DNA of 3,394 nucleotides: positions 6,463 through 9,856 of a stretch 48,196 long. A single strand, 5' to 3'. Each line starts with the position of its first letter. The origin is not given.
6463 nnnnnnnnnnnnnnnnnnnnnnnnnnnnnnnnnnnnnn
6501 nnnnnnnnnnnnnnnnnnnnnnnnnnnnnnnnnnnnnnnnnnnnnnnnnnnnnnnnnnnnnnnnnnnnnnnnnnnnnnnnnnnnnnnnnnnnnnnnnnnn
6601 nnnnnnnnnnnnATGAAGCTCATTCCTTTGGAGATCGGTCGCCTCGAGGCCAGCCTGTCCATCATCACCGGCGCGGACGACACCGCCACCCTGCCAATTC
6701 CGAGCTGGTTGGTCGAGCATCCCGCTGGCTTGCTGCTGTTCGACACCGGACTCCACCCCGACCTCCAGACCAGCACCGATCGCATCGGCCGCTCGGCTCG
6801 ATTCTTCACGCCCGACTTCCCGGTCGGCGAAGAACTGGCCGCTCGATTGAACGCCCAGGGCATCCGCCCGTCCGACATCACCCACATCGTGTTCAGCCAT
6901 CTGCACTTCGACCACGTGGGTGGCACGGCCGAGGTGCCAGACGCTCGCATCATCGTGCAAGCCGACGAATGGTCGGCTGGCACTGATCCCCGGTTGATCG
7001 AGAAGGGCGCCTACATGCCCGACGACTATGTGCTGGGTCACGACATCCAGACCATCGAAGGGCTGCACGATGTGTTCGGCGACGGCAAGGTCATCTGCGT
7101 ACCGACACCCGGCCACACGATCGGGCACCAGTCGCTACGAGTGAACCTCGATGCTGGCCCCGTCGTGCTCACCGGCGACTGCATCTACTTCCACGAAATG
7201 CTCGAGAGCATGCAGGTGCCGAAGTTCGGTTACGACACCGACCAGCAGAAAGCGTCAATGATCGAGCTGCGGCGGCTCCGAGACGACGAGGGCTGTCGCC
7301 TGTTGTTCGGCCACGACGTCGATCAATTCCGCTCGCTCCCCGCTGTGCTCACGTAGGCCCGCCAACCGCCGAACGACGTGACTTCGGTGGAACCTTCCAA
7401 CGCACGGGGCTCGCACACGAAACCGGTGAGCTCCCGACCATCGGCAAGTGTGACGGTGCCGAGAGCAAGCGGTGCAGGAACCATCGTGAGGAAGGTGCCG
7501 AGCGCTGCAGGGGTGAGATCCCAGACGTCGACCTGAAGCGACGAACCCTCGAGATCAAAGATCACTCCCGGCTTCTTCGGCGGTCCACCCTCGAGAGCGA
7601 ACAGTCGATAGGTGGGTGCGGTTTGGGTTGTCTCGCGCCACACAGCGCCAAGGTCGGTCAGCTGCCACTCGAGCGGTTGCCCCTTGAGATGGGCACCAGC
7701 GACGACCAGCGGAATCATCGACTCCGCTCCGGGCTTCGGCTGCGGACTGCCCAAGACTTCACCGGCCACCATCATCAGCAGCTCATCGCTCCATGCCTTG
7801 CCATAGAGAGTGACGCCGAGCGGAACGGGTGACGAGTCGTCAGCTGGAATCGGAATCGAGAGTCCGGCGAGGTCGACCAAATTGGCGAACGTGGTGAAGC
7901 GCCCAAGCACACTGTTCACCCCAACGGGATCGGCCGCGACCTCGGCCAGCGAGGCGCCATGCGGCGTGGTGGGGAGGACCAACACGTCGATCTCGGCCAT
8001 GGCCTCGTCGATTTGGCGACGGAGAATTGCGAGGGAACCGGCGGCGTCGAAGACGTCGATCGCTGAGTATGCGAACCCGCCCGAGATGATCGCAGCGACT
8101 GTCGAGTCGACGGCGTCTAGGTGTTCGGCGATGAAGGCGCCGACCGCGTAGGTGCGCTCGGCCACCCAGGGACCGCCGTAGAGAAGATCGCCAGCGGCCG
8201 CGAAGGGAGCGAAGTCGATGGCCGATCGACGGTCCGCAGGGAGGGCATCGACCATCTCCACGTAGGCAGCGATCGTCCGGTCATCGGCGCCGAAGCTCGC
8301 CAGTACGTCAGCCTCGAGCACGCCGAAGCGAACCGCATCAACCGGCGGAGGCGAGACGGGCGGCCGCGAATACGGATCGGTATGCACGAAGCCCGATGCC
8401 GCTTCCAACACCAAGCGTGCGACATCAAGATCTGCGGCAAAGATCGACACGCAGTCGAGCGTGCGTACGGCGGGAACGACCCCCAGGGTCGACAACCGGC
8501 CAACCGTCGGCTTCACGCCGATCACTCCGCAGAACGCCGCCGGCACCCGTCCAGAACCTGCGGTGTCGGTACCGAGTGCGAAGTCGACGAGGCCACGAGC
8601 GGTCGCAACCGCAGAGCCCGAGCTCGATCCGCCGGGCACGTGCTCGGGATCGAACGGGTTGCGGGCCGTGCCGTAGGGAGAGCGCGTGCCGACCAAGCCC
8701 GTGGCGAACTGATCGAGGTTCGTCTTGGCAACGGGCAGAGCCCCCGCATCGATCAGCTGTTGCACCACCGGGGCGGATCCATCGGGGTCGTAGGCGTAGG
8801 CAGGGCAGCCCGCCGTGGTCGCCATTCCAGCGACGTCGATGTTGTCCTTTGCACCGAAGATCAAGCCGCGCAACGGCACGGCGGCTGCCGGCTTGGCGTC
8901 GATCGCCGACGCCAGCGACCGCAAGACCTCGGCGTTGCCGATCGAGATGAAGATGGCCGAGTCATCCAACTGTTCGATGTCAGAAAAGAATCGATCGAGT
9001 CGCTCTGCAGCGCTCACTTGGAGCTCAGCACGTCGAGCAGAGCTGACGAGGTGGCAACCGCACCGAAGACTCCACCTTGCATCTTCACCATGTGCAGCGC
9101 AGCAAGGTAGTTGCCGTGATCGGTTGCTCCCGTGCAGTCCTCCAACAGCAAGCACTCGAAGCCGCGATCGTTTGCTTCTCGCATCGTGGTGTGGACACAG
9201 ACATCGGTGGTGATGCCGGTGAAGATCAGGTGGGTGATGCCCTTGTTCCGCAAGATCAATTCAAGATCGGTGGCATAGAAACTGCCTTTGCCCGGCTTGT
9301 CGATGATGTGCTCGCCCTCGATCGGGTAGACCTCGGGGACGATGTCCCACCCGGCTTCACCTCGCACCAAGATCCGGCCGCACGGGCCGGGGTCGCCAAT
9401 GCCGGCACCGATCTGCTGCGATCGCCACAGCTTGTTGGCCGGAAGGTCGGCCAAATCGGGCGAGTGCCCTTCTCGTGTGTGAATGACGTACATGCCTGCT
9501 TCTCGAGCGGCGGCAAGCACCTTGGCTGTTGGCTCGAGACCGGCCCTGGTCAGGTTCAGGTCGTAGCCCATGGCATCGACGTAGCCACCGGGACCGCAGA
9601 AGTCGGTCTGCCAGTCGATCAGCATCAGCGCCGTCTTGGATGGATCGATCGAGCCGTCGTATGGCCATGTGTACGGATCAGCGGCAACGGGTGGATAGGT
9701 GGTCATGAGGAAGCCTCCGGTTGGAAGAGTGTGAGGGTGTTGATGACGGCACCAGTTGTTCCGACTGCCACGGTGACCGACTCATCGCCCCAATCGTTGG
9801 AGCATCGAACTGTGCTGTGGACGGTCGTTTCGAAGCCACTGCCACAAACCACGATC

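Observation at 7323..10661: Four-gene translationally coupled hydrolase operon ending in allophanate hydrolase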

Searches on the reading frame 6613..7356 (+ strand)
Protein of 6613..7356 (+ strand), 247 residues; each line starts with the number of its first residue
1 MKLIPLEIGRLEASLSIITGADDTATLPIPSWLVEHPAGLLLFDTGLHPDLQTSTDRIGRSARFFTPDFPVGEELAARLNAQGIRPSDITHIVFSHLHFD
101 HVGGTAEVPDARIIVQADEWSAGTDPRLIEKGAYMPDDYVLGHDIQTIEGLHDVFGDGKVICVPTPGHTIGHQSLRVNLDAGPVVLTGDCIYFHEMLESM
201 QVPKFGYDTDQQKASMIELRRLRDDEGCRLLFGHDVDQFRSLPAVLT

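Call 4: search_protein_families(library=pfam, proteins=[window:6613-7356:+], max_evalue=0.01)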
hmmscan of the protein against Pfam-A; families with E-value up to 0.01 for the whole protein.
window:6613-7356:+ (247 aa): 2 families
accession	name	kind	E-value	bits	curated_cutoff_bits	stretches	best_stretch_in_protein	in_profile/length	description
PF00753.33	Lactamase_B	-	6.7e-20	72.3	22.7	1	28-234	5-196/196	Metallo-beta-lactamase superfamily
PF12706.13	Lactamase_B_2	-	3.6e-05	23.9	27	1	83-198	25-151/200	Beta-lactamase superfamily domain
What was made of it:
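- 6613..7356 (+): Convergent MBL-fold, lactonase-like gene. Its 3' end overlaps the 3' end of the allophanate hydrolase gene by 34 nt. It is a conserved neighbour and not part of the operon. Pfam Lactamase_B (call 4).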

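Call 5: search_protein_families(library=ncbifam, proteins=[window:6613-7356:+], max_evalue=0.01)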
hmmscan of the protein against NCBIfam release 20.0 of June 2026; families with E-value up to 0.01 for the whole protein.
window:6613-7356:+ (247 aa): 28 families (the best 25 are shown)
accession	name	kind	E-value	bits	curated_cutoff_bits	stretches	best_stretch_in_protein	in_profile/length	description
NF045700.1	AHLLactAttM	equivalog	6.1e-39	134.1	390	1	14-241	18-252/257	AttM family quorum-quenching N-acyl homoserine lactonase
NF045699.1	AHLLactAiiA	equivalog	1.6e-32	112.7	375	1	3-241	5-243/251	quorum-quenching N-acyl homoserine lactonase AiiA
NF047925.1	pyridox_lacton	equivalog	8e-29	101.2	325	2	25-135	31-135/268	4-pyridoxolactonase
NF047976.1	lactonase_AhlS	equivalog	2.2e-24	86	475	1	22-242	36-267/276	AhlS family quorum-quenching N-acyl homoserine lactonase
NF047979.1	lactonase_AidB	equivalog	2.6e-11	43.3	360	1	77-216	82-232/271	AidB family quorum-quenching N-acyl homoserine lactonase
NF047919.1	lactonase_YtnP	equivalog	3.1e-09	36.4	425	1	74-194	85-213/274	YtnP family quorum-quenching lactonase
NF033105.1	bla_subclass_B3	equivalog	4e-09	36.1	240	1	74-178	47-156/257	subclass B3 metallo-beta-lactamase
NF000469.2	CAR_gen_B3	exception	7.7e-09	35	500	1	74-180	98-207/311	CAR family subclass B3 metallo-beta-lactamase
NF000427.2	blaCAU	exception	1.3e-06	27.9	500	1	72-175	49-156/262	CAU/MBL1b family subclass B3 metallo-beta-lactamase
NF000439.2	blaAIM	exception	1.7e-06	27.9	675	1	72-111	80-119/303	AIM family subclass B3 metallo-beta-lactamase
NF040874.1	blaPJM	exception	1.8e-06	27.7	630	1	72-112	80-120/301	PJM family subclass B3 metallo-beta-lactamase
NF040468.1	blaECM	exception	3e-06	26.7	640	1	81-112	102-133/303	ECM family subclass B3 metallo-beta-lactamase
NF012229.1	bla_class_B_core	domain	3.2e-06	27.4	100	1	73-174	39-135/139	metallo-beta-lactamase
NF012140.0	blaBJP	exception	1.3e-05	24.1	600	1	81-181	86-190/294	BJP family subclass B3 metallo-beta-lactamase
NF000456.2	blaMSI-1_fam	exception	1.8e-05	24.1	550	1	74-108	72-106/289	MSI-1 family subclass B3 metallo-beta-lactamase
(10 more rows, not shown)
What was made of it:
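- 6613..7356 (+): AttM/AiiA models match only below their cut-offs (call 5).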

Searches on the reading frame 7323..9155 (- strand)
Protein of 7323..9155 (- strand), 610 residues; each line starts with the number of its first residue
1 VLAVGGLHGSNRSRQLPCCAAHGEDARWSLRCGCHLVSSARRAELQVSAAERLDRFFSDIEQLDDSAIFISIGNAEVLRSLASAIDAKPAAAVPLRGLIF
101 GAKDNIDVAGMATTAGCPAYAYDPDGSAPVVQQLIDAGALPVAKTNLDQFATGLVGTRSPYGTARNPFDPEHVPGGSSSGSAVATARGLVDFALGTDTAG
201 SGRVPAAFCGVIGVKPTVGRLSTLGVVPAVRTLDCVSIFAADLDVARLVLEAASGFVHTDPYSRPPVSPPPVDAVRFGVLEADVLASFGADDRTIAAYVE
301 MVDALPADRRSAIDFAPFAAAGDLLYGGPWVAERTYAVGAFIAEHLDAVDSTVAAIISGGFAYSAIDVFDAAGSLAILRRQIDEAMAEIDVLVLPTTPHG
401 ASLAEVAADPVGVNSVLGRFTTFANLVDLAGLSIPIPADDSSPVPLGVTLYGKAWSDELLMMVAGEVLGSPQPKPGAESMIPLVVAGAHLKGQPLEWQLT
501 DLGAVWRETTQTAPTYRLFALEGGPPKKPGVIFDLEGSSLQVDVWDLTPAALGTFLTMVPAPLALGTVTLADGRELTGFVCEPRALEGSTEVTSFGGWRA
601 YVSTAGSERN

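Call 4: search_protein_families(library=pfam, proteins=[window:7323-9155:-], max_evalue=0.01)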
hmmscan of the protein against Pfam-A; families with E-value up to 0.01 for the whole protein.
window:7323-9155:- (610 aa): 2 families
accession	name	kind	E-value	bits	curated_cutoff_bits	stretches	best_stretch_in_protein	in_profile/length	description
PF01425.27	Amidase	-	4.6e-76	257.1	27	1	59-460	9-444/445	Amidase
PF21986.1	AH_C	-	4.8e-43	146.5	27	1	482-602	2-122/123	Allophanate hydrolase C-terminal domain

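Call 5: search_protein_families(library=ncbifam, proteins=[window:7323-9155:-], max_evalue=0.01)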
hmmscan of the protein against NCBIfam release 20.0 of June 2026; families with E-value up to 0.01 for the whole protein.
window:7323-9155:- (610 aa): 26 families (the best 25 are shown)
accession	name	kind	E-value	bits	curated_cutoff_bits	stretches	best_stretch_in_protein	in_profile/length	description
NF006043.0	PRK08186.1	subfamily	3.4e-203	676.4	487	1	43-604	17-596/600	allophanate hydrolase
TIGR02713.1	allophanate_hyd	equivalog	7.9e-188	625.5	511.05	1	67-602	2-562/563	allophanate hydrolase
TIGR00132.1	gatA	equivalog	9e-61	206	481.1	2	46-263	9-227/466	Asp-tRNA(Asn)/Glu-tRNA(Gln) amidotransferase subunit GatA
NF006169.0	PRK08310.1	equivalog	7.3e-60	203.4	391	1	86-468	17-391/395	amidase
NF005688.0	PRK07488.1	equivalog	2.5e-56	191.5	532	2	45-283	23-257/474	indoleacetamide hydrolase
NF005460.0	PRK07056.1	subfamily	3.3e-53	181.2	447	1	66-466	43-448/457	amidase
NF006631.0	PRK09201.1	equivalog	7.2e-52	176.6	461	1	44-465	18-449/466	AtzE family amidohydrolase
TIGR02715.1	amido_AtzE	subfamily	3.2e-50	171.4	425.75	1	45-465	12-442/452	AtzE family amidohydrolase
NF004622.0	PRK05962.1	equivalog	2.5e-45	155.1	463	1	48-466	3-423/431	amidase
NF004766.0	PRK06102.1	equivalog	3.5e-44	151.7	559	1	51-464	26-444/455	amidase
NF005565.0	PRK07235.1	subfamily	7.9e-41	140.3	545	2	80-265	73-259/506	amidase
NF004717.0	PRK06061.1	equivalog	1.1e-38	133.2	498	1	69-269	54-255/483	amidase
NF006006.0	PRK08137.1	equivalog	3.6e-36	125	534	1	79-264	82-277/529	amidase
NF004816.0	PRK06170.1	equivalog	1e-35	123.4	503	1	42-457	21-468/493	amidase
NF009119.0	PRK12470.1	equivalog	1.5e-34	119.9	498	1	44-252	20-230/462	amidase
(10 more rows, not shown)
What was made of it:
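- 7323..9017 (-): Allophanate hydrolase (atzF type, 564 aa from GTG 9017): an amidase-signature domain plus the AH_C domain. TIGR02713 625 bits (cut-off 511); NF006043 676 bits (call 5).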

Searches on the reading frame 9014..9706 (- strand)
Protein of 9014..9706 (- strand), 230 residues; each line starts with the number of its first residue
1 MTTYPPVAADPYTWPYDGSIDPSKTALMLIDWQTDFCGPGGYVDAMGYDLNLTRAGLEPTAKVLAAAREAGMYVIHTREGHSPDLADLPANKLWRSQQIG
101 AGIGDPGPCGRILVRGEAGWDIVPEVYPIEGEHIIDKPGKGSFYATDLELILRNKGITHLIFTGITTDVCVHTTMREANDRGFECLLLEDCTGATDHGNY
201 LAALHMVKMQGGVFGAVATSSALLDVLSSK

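Call 4: search_protein_families(library=pfam, proteins=[window:9014-9706:-], max_evalue=0.01)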
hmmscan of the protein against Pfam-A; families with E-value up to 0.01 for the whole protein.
window:9014-9706:- (230 aa): 1 family
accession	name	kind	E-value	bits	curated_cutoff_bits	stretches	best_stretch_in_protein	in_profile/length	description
PF00857.26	Isochorismatase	-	7.9e-40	137.2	27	1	25-213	1-169/175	Isochorismatase domain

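Call 5: search_protein_families(library=ncbifam, proteins=[window:9014-9706:-], max_evalue=0.01)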
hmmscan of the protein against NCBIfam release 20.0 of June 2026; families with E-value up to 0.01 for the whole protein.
window:9014-9706:- (230 aa): 5 families
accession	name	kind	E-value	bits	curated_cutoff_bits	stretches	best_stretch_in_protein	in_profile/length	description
NF050097.1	BiurAmidohydBiuH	equivalog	1.6e-127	423.4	370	1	7-227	1-221/221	biuret amidohydrolase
TIGR03614.1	RutB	equivalog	1.8e-33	116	377.95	1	19-229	10-221/226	pyrimidine utilization protein B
NF008517.0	PRK11440.1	equivalog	2e-16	60.5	195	1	20-205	4-169/188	hydrolase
NF008623.0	PRK11609.1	equivalog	2.3e-09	37.4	174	1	145-211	131-199/213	bifunctional nicotinamidase/pyrazinamidase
NF041461.1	C_hydro_YcaC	equivalog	2.9e-05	23.7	310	1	133-211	77-156/201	isochorismate family cysteine hydrolase YcaC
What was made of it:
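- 9014..9706 (-): biuH, biuret amidohydrolase (230 aa). Catalytic triad D31/K137/C170; biuret-binding residues K140, T166, Q210 and F36. NF050097 equivalog 423 bits (cut-off 370) (call 5).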

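Call 15: find_related_loci(query=window:9017-9706:-, collection=genome_contigs, flank=7000)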
Query window:9017-9706:- (230 aa) in genome_contigs; peptide patterns used: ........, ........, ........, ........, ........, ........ (x = any residue, [..] = any of these).
600 stretches matched a pattern (row limit reached: there are more); 596 encode a relative of the query (tblastn E <= 1e-3); the best 80 are kept; 80 distinct loci.
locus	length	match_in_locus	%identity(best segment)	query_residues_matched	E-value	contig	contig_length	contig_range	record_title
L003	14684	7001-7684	87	2-229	5e-137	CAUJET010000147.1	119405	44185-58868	MAG: Actinomycetota bacterium isolate KLAP8 genome assembly, contig: KLAP8_194538, whole genome shotgun sequence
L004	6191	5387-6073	83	1-229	2e-128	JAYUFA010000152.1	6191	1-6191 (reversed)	MAG: Actinomycetota bacterium isolate GFS_7628 GFS_7628_151, whole genome shotgun sequence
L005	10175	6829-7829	80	1-229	2e-127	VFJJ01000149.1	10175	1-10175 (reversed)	MAG: Actinomycetota bacterium isolate Bin_62_11 c_000004321273, whole genome shotgun sequence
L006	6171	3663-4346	86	2-229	2e-126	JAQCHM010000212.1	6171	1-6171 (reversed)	MAG: Actinomycetota bacterium isolate casp40-mb.239 NODE_29380_length_6171_cov_0.047596, whole genome shotgun sequence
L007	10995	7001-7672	82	4-227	6e-124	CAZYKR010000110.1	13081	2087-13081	MAG TPA_asm: uncultured Iamiaceae bacterium isolate SRP292972_co1_123 genome assembly, contig: NODE_2006_length_13081_co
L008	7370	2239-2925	79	1-229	5e-124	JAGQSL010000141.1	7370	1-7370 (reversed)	MAG: Acidimicrobiales bacterium isolate HKST-UBA06 2010_75777, whole genome shotgun sequence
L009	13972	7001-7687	78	2-230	8e-123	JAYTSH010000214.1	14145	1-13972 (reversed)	MAG: Cellulomonas sp. isolate GFS_4950 GFS_4950_213, whole genome shotgun sequence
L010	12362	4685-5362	81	3-228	9e-123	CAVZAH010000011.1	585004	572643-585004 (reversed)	MAG: uncultured Acidimicrobiia bacterium isolate MFD01916.bin.1.57 genome assembly, contig: contig_6357, whole genome sh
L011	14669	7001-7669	79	7-229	4e-122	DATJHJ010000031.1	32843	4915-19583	MAG TPA_asm: Acidimicrobiales bacterium isolate SMAG_U15509 k141_6094821, whole genome shotgun sequence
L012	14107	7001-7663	81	7-227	4e-122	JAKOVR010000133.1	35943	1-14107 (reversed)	MAG: Actinomycetes bacterium isolate JPNG_maxbin.062 k201_68929, whole genome shotgun sequence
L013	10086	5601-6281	80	3-229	3e-122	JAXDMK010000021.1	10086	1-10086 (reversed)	MAG: Actinomycetota bacterium isolate BP_64 scaffold_2136149, whole genome shotgun sequence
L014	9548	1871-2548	78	4-229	2e-121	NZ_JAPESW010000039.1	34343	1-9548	Cellulomonas fimi strain HM71 AODE_39_leAgth_34343_cov_35.319617, whole genome shotgun sequence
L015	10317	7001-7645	82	3-217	3e-121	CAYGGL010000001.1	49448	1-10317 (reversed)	MAG TPA_asm: uncultured Acidimicrobiaceae bacterium isolate ERP113451_co1_84 genome assembly, contig: NODE_561_length_49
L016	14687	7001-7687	79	1-229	8e-121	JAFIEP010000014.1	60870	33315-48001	MAG: Acidimicrobiia bacterium isolate coassembly_bin.36 k141_20788, whole genome shotgun sequence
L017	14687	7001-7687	77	1-229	1e-120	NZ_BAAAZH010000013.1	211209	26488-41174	Nocardioides fonticola strain JCM 16703 sequence13, whole genome shotgun sequence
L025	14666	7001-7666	81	7-228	2e-117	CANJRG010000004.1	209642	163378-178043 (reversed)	MAG: Acidimicrobiia bacterium isolate RH-23may17-548 genome assembly, contig: RH-23may17-C289, whole genome shotgun sequ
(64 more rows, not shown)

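Call 18: search_solved_structures(query=window:9017-9706:-, max_evalue=1e-10, show_alignments=3)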
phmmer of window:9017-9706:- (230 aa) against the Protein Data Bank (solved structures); distinct sequences matched with E-value up to 1e-10: 16.
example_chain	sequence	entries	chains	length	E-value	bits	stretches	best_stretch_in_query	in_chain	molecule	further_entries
6xjm_A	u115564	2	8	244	4.2e-116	390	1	4-227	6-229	Biuret hydrolase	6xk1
6azo_A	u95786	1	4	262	4.9e-114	383.2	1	7-227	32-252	Putative amidase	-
5bk6_A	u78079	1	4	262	3.5e-113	380.4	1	7-227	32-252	Putative amidase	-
6azs_A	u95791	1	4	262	3.5e-113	380.4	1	7-227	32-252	Putative amidase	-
6azn_A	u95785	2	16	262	1.2e-112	378.7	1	7-227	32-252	Putative amidase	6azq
6xix_A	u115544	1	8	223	1.9e-61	211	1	15-216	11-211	Cysteine hydrolase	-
6xj4_A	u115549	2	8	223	4.8e-60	206.5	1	15-216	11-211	Cysteine hydrolase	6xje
8bkd_A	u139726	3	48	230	8.1e-29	104.2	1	19-195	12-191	Ureidoacrylate amidohydrolase RutB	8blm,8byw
8bln_A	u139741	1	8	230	4.1e-28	101.9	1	19-195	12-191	Ureidoacrylate amidohydrolase RutB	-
8bll_A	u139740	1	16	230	2e-27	99.6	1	19-195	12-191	Ureidoacrylate amidohydrolase RutB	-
3kl2_A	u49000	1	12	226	6.8e-24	88.1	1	19-201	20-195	Putative isochorismatase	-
3eef_A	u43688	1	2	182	3.9e-15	59.4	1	60-199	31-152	N-carbamoylsarcosine amidase related protein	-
3lqy_A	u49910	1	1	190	4.9e-15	59.1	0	114-196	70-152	putative isochorismatase hydrolase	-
3ot4_A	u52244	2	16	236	5.1e-15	59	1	29-207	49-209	Putative isochorismatase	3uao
3irv_A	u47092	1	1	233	1.8e-14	57.2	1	14-199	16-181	CYSTEINE HYDROLASE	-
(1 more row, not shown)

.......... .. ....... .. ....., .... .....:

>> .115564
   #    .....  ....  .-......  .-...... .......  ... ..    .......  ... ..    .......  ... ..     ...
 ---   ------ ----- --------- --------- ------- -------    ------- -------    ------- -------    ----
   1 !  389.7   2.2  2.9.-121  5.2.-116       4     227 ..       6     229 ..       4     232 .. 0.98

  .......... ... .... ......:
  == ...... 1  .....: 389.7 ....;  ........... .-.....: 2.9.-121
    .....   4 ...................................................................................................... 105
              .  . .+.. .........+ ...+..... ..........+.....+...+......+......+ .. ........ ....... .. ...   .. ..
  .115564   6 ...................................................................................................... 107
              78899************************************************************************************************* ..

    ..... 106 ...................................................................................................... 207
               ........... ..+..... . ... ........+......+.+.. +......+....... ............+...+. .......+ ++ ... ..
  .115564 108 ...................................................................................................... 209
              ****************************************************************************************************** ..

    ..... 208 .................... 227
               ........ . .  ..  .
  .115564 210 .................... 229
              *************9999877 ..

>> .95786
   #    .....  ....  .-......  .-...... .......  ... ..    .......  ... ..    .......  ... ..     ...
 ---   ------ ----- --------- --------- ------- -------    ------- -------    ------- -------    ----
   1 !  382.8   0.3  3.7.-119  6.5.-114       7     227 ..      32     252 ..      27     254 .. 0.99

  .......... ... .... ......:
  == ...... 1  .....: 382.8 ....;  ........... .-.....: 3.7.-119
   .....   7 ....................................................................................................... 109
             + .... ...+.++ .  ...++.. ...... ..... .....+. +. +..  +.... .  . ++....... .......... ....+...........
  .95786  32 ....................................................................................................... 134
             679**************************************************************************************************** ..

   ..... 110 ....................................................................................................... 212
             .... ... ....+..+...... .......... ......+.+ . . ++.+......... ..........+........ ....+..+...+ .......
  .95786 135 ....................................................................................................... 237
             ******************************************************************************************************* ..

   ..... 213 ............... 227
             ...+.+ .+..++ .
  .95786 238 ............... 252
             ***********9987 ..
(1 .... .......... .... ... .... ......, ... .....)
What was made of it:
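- On Biuret amidohydrolase BiuH: 390 and 383 bits to BiuH (6XJM, 6AZO), against 211 to TrtA (6XIX) and 104 to RutB (call 18).
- On Triuret hydrolase TrtA (considered for the 230-aa protein and for the upstream paralog): The 230-aa protein scores 211 bits to TrtA against 390 to BiuH (call 18).
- Scores are 390 and 383 bits to the solved BiuH structures, against 211 bits to TrtA (call 18).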

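Call 68: search_solved_structures(query=L025:9495-10115:+, max_evalue=1e-20)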
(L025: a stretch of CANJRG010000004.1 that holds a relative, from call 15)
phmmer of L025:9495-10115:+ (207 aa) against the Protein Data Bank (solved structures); distinct sequences matched with E-value up to 1e-20: 12.
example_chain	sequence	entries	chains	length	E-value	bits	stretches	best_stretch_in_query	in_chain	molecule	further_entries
6xix_A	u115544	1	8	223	2.5e-76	259.4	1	1-201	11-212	Cysteine hydrolase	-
6xj4_A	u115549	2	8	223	6.3e-75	254.9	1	1-201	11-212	Cysteine hydrolase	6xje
6xjm_A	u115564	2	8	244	1.6e-68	233.9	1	1-202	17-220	Biuret hydrolase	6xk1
6azo_A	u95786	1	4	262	5.3e-64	219.2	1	1-206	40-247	Putative amidase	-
5bk6_A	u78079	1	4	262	3.7e-63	216.4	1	1-206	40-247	Putative amidase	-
6azs_A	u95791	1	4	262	3.7e-63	216.4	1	1-206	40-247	Putative amidase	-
6azn_A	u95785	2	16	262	1.3e-62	214.6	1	1-206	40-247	Putative amidase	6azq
8bkd_A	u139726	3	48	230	1.5e-30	109.9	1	5-203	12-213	Ureidoacrylate amidohydrolase RutB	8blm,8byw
8bln_A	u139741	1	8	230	7.4e-30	107.6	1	5-203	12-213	Ureidoacrylate amidohydrolase RutB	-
8bll_A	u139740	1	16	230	3.7e-29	105.3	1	5-203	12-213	Ureidoacrylate amidohydrolase RutB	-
3kl2_A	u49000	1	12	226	2.4e-22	83.1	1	6-181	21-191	Putative isochorismatase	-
3irv_A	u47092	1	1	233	3.9e-22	82.4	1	6-178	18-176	CYSTEINE HYDROLASE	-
